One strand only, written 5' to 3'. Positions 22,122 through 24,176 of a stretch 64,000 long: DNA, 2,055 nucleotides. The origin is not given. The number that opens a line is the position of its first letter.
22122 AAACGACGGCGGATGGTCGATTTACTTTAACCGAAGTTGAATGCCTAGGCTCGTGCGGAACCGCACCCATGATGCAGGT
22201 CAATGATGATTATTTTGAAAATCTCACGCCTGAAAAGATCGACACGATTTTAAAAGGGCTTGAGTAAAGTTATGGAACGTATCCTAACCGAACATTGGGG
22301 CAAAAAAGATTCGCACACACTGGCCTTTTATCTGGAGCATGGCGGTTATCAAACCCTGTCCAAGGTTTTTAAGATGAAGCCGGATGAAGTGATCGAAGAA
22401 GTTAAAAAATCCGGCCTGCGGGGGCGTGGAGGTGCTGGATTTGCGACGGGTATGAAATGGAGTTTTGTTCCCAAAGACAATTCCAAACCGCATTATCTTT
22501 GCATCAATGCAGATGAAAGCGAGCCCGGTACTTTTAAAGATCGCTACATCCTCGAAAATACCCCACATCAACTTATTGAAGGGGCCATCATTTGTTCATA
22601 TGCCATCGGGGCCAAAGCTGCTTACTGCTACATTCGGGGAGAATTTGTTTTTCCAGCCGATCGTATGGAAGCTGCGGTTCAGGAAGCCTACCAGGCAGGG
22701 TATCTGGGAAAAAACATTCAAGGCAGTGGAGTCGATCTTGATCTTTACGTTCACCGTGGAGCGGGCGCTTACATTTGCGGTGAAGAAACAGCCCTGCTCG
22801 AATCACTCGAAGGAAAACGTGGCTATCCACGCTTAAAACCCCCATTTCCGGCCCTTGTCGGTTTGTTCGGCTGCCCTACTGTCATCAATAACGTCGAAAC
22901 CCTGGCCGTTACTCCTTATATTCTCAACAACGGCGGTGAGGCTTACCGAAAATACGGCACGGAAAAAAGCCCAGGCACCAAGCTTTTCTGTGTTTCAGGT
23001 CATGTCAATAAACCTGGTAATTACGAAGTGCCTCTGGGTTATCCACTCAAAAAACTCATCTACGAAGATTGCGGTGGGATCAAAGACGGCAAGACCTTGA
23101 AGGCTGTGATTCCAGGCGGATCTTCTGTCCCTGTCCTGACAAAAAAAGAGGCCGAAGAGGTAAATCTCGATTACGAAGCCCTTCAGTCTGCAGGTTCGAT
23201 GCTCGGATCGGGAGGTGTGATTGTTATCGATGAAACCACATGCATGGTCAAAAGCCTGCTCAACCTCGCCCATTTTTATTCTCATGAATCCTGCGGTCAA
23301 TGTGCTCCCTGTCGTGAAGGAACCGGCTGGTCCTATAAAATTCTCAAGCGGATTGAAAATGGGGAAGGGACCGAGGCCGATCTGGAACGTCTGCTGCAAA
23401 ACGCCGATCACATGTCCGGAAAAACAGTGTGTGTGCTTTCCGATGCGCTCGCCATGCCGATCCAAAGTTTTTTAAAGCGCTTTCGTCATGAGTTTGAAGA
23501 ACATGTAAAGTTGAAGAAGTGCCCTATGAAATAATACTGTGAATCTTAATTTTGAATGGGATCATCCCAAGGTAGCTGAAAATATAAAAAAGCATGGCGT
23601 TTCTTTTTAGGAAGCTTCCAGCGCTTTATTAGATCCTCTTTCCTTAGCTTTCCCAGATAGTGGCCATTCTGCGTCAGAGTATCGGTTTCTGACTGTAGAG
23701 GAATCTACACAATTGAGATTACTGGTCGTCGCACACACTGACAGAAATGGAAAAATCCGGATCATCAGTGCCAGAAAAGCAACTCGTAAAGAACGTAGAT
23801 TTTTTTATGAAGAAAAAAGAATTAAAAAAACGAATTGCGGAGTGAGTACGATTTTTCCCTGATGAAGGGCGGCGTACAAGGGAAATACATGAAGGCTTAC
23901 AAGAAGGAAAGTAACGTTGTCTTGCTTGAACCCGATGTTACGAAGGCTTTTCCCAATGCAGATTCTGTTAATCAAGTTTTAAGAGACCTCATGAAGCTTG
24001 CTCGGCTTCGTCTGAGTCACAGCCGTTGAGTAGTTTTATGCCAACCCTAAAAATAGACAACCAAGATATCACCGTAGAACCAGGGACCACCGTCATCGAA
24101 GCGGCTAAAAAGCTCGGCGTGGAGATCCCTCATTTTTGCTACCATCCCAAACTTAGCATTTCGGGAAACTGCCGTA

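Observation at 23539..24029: brnT/brnA toxin-antitoxin cassette wedged between nuoF and nuoG; toxin carries a single in-frame TAG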

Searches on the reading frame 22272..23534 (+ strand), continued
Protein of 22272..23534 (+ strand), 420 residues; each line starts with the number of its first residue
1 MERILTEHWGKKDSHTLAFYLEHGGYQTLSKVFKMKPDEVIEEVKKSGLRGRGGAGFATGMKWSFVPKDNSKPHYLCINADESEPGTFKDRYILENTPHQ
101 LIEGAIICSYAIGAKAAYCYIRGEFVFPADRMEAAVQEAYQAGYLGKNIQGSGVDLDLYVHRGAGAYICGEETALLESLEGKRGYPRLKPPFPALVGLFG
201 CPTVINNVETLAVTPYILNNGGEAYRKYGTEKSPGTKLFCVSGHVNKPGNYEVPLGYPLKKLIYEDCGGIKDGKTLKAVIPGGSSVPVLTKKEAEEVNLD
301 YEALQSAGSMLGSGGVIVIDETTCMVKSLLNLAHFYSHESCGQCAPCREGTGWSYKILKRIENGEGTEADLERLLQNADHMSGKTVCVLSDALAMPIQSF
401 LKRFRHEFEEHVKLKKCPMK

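Call 55: find_encoding_contigs(protein=P0154, flank=5000, max_places=1)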
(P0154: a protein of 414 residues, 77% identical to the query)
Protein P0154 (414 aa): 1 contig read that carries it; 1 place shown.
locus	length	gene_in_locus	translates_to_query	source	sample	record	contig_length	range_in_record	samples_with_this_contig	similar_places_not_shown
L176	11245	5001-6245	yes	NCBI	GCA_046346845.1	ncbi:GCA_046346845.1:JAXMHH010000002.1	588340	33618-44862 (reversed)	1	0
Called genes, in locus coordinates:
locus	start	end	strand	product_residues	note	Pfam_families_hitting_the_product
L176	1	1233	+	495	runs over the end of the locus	PF00361:Proton_antipo_M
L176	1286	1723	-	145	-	PF11717:Tudor-knot (weak), PF22732:MSL3_chromo-like (faint), PF05641:Agenet (faint), PF02820:MBT (faint), PF11717:Tudor-knot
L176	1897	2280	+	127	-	PF00507:Oxidored_q4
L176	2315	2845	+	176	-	PF01058:Oxidored_q6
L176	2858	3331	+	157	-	PF00329:Complex1_30kDa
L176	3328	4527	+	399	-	PF00346:Complex1_49kDa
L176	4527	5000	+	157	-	PF01257:2Fe-2S_thioredx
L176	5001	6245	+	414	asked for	PF01512:Complex1_51K, PF10531:SLBB, PF22461:SLBB_2, PF10589:NADH_4Fe-4S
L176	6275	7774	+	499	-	PF00111:Fer2, PF13510:Fer2_4, PF10588:NADH-G_4Fe-4S_3, PF22117:Fer4_Nqo3, PF04879:Molybdop_Fe4S4, PF22151:Fer4_NDSU1, PF00384:Molybdopterin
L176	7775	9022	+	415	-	PF00146:NADHdh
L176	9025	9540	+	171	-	PF00499:Oxidored_q3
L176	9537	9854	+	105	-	PF00420:Oxidored_q2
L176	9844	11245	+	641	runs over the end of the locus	PF00662:Proton_antipo_N, PF00361:Proton_antipo_M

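Call 72: search_protein_families(library=pfam, proteins=[L085:3161-3388:+], max_evalue=0.1)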
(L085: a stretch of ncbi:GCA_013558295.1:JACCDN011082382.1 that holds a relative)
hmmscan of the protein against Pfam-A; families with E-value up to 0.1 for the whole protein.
L085:3161-3388:+ (75 aa): 0 families

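Call 86: list_cluster_members(proteins=[P0129, P0130, P0134, P0136, P0141, P0150])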
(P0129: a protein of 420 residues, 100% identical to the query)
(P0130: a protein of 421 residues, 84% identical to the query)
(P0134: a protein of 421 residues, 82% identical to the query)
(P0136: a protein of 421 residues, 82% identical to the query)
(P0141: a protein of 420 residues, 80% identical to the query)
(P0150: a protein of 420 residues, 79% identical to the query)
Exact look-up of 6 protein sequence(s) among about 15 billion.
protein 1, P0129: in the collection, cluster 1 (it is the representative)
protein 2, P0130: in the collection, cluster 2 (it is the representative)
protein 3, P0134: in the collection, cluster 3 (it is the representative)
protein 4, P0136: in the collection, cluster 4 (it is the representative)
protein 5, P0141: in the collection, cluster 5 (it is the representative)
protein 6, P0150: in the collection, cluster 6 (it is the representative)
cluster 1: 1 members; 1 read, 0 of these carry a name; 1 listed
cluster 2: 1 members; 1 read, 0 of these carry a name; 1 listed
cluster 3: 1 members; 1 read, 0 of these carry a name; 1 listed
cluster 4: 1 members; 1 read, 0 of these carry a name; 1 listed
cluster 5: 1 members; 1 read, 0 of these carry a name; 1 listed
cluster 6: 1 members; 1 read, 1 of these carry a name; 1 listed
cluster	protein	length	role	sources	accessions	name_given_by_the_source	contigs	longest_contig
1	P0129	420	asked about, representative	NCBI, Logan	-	-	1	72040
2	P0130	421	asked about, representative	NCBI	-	-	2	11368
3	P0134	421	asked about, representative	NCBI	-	-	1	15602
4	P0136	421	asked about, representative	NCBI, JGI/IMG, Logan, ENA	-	-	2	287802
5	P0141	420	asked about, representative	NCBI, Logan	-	-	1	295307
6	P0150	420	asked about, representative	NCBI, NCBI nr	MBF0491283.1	MAG: NADH-quinone oxidoreductase subunit NuoF [Deltaproteobacteria bacterium] | NADH-quinone oxidoreductase subunit NuoF [Deltaproteobacteria bacterium]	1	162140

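Call 89: search_protein_families(library=ncbifam, proteins=[L092:5282-5680:+, L092:5727-6200:+, L092:6175-6519:+, L092:8054-8263:+, L092:8217-8675:+, L087:3473-3703:+, L087:3700-3996:+, L175:7773-8042:+, L175:8047-8280:+, L085:2902-3180:+], max_evalue=0.01)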
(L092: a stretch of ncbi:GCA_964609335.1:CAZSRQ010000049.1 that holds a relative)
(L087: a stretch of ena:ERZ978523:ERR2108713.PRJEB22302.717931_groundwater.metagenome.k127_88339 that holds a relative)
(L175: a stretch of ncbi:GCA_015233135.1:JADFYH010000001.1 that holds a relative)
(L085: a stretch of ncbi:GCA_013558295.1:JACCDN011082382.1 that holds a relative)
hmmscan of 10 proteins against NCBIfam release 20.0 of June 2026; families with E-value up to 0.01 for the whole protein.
L092:5282-5680:+ (132 aa): 0 families

L092:5727-6200:+ (157 aa): 0 families

L092:6175-6519:+ (114 aa): 0 families

L092:8054-8263:+ (69 aa): 0 families

L092:8217-8675:+ (152 aa): 0 families

L087:3473-3703:+ (76 aa): 1 family
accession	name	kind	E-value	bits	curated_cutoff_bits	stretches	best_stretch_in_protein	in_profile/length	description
TIGR02574.1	stabl_TIGR02574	hypoth_equivalog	1.6e-11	44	31.9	1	11-69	1-62/65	putative addiction module component, TIGR02574 family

L087:3700-3996:+ (98 aa): 0 families

L175:7773-8042:+ (89 aa): 1 family
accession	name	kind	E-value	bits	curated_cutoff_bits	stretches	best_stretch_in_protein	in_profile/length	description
NF048015.1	toxin_DhiT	equivalog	6.7e-27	93.9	100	1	1-80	1-80/84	type II toxin-antitoxin system toxin DhiT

L175:8047-8280:+ (77 aa): 0 families

L085:2902-3180:+ (92 aa): 1 family
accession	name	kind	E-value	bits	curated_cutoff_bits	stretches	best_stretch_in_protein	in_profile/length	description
TIGR02376.1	Cu_nitrite_red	equivalog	0.0082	15.5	296.3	0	4-38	70-105/326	copper-containing nitrite reductase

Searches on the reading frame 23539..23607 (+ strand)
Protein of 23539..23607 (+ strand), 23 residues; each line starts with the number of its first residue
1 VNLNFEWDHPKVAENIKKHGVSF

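Call 6: search_protein_families(library=pfam, proteins=[window:23539-23607:+], max_evalue=1)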
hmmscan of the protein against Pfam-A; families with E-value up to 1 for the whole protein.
seq(23 aa): 2 families
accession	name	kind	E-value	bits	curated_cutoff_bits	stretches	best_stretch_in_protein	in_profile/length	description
PF04365.19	BrnT_toxin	-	0.00054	20.7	34.5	1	7-23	1-17/77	Ribonuclease toxin, BrnT, of type II toxin-antitoxin system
PF12105.13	SpoU_methylas_C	-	0.0035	17.5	25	1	3-22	22-41/54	SpoU, rRNA methylase, C-terminal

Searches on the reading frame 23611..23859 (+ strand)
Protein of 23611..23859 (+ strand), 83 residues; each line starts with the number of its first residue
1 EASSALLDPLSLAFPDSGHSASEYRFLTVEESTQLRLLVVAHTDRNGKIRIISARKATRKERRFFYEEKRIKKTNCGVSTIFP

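Call 6: search_protein_families(library=pfam, proteins=[window:23611-23859:+], max_evalue=1)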
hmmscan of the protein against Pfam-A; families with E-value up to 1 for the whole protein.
seq(83 aa): 1 family
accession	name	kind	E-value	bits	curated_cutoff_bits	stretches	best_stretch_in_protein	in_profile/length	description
PF04365.19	BrnT_toxin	-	1.4e-15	57.8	34.5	1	1-61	19-77/77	Ribonuclease toxin, BrnT, of type II toxin-antitoxin system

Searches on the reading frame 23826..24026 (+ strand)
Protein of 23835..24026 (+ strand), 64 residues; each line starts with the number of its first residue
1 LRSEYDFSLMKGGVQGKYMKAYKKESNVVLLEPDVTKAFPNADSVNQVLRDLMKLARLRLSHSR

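Call 6: search_protein_families(library=pfam, proteins=[window:23835-24026:+], max_evalue=1)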
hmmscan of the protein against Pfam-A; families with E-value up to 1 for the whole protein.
seq(64 aa): 0 families

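Call 7: search_protein_families(library=ncbifam, proteins=[window:23835-24026:+], max_evalue=1)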
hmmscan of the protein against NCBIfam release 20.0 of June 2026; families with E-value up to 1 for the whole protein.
seq(64 aa): 0 families
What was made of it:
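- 23835..24029 (+): Antitoxin body. 64-aa ORF from TTG 23835; frame 3 is open from 23826. Contains the conserved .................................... core. A distant BrnA-like protein, probably ribbon-helix-helix. No Pfam or NCBIfam hit (calls 6, 7).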

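Call 40: search_solved_structures(query=A2, max_evalue=10, show_alignments=2)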
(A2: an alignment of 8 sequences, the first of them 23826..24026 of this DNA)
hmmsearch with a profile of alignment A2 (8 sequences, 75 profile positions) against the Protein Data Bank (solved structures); distinct sequences matched with E-value up to 10: 4.
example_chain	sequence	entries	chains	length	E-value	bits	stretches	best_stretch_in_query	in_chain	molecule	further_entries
8f6r_A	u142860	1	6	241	0.0008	22.4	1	51-66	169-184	De novo designed oligomeric protein C6-79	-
5cwp_A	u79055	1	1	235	0.0081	19.2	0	51-66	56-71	Designed helical repeat protein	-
6xss_A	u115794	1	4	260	0.025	17.6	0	51-66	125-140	C4_nat_HFuse-7900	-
6xi6_A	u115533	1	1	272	1.6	11.8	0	51-64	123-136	helical fusion design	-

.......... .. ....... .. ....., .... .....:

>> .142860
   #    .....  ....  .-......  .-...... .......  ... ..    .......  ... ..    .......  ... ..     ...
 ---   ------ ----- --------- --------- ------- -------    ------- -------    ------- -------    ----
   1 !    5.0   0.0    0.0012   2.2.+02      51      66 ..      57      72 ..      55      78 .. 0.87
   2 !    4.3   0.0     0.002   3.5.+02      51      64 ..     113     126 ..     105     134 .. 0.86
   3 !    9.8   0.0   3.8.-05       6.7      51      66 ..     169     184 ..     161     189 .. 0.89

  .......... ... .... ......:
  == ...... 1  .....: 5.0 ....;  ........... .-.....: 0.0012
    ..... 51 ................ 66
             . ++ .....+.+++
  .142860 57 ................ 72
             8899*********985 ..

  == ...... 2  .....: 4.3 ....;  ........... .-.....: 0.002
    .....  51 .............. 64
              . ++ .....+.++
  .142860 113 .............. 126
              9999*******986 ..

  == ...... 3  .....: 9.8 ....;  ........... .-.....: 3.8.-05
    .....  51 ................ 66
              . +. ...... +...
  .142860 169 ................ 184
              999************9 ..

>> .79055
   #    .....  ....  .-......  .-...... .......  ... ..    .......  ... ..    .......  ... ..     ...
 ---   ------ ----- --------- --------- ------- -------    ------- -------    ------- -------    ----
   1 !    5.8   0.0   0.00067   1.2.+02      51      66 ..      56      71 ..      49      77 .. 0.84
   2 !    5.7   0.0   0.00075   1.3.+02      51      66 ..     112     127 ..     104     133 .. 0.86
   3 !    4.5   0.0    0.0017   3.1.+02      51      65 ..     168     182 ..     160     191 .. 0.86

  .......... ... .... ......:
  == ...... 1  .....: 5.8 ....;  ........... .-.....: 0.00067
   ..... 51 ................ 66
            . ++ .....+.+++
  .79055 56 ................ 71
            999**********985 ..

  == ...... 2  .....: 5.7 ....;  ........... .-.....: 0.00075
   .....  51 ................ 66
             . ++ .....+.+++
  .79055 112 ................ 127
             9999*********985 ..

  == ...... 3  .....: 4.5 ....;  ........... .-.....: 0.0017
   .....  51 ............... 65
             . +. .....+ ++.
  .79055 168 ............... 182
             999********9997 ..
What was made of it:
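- Tried and rejected: A PDB sequence-profile search gave only spurious hits to designed helical repeats (call 40).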

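Call 46: search_protein_representatives(alignment_id=A2)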
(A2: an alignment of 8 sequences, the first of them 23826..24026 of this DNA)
Query: 8 sequences, 75 profile positions. Proteins with E-value up to 0.001 (for the whole library): 5376; up to 1e-10: 1991; up to 1e-30: 0. The best 150 are listed.
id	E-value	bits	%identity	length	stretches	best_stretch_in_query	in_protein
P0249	2.8e-30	120.0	-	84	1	1-71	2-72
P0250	1.2e-29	118.0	-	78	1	2-72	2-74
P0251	4.3e-29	116.2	-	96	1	8-74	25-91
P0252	4.6e-29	116.1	-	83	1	4-72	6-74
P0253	5.6e-29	115.8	-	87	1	2-75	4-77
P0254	5.6e-29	115.8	-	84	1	2-74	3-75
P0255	9.2e-29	115.2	-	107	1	3-74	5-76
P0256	5.3e-28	112.7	-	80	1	1-71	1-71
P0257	2.0e-27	110.9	-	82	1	6-74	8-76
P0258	1.0e-26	108.6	-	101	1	6-71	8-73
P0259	1.7e-26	107.9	-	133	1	2-71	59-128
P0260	1.7e-26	107.9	-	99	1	3-69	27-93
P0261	1.8e-26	107.8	-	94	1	2-71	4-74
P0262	3.2e-26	107.0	-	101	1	10-70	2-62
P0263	1.6e-25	104.7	-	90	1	2-71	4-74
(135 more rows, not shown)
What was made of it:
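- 23835..24029 (+): Family of 5376 representatives (call 46).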

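Call 49: search_protein_families(library=pfam, alignment_id=A3, max_evalue=0.1)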
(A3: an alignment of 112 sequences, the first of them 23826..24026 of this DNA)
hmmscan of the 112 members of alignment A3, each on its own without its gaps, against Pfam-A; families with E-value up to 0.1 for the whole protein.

A. member 1, window:23826-24026:+ (67 aa): 0 families

B. families by the number of members that match (of 112 scanned): 10 families
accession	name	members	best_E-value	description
PF13452.11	FAS1_DH_region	2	0.014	FAS1-like, dehydratase domain region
PF09957.15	VapB_antitoxin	2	0.018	Bacterial antitoxin of type II TA system, VapB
PF02505.19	MCR_D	1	0.0053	Methyl-coenzyme M reductase operon protein D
PF04365.19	BrnT_toxin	1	0.014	Ribonuclease toxin, BrnT, of type II toxin-antitoxin system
PF25357.1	PH_S11IP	1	0.024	STK11-interacting protein PH domain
PF10728.14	DUF2520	1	0.04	Domain of unknown function (DUF2520)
PF13525.12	YfiO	1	0.046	Outer membrane lipoprotein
PF20180.4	UQCC2_CBP6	1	0.081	Complex III assembly factor UQCC2/CBP6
PF04751.20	DarP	1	0.081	Dual-action ribosomal maturation protein DarP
PF24128.1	Phage_zn_bind_4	1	0.088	Phage zinc binding protein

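Call 56: predict_structure(alignment_id=A3)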
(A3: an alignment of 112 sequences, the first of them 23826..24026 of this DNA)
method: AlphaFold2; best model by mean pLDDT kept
length: 67 residues; sequences in the alignment: 112
mean_pLDDT: 77.2   pTM: 0.48
mean pLDDT of the five models: 77.2, 76.5, 75.8, 75.5, 74.9
residues with pLDDT >= 90: 27; 70-90: 9; 50-70: 30; < 50: 1
segments of 3 or more residues with pLDDT < 50: none
pLDDT, mean of each block of 10 residues (from residue 1): 62 59 62 88 91 95 84
secondary structure, 60 per line:
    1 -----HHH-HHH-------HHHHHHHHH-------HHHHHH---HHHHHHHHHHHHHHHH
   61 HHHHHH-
elements in order: H20-28 H36-41 H45-66
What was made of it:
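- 23835..24029 (+): AF2 model has a confident strand-like segment followed by two helices in residues 30-66 (call 56).
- On BrnA antitoxin family (Pfam PF14384; related CopG_antitoxin PF12441): This is compatible with RHH (call 56).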

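Call 61: fold_search(model_id=the predicted structure, library=pdb)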
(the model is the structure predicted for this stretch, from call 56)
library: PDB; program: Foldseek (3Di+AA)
matches with E <= 10: 1; with E <= 0.001: 0
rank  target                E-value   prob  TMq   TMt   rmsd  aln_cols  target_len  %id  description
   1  8qp8_G                8.8e+00  0.04  0.36  0.25  11.9        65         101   17  Cryo-EM Structure of Pre-B Complex (core part) (released 2024-05-22)
